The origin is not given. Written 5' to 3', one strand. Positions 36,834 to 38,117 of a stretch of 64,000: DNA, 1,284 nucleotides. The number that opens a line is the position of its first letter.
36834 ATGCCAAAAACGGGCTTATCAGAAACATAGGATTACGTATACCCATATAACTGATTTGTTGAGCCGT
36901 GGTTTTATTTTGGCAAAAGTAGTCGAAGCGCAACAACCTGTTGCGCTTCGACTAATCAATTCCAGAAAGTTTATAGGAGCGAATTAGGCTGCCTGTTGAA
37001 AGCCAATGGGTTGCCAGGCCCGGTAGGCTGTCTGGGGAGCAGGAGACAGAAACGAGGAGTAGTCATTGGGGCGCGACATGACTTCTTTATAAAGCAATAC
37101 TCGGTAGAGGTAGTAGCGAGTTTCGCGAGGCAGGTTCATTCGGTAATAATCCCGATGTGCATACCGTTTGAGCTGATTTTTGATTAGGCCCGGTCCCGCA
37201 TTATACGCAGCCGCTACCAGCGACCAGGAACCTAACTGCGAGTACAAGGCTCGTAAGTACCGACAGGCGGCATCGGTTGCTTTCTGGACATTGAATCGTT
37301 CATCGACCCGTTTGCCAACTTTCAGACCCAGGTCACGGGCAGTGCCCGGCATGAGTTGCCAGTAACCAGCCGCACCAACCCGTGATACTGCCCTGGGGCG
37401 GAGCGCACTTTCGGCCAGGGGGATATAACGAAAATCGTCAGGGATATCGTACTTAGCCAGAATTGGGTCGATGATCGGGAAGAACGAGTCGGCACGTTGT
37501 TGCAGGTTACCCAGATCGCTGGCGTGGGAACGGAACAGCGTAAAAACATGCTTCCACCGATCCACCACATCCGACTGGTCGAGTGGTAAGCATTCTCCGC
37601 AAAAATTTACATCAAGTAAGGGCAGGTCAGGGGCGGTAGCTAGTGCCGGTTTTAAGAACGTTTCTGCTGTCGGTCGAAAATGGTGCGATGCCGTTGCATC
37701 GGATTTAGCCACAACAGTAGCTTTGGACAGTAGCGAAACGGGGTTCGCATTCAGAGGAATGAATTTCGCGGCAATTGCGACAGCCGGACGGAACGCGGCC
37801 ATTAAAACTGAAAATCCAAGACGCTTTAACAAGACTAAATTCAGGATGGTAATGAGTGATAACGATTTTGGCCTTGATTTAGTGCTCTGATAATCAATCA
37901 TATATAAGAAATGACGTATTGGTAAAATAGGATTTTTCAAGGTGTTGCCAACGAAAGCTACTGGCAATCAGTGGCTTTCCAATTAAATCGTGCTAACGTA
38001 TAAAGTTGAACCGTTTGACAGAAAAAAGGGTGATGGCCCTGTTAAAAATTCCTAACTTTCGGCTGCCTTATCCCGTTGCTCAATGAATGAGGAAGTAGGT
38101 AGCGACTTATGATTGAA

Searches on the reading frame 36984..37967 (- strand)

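Call 62: search_protein_families(library=pfam, proteins=[window:36984-37967:-], max_evalue=0.001)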
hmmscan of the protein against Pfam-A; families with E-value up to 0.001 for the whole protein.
window:36984-37967:- (327 aa): 1 family
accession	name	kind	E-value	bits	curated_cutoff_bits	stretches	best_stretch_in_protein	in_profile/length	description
PF01464.25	SLT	-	5e-26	91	21.3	1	178-275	16-114/117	Transglycosylase SLT domain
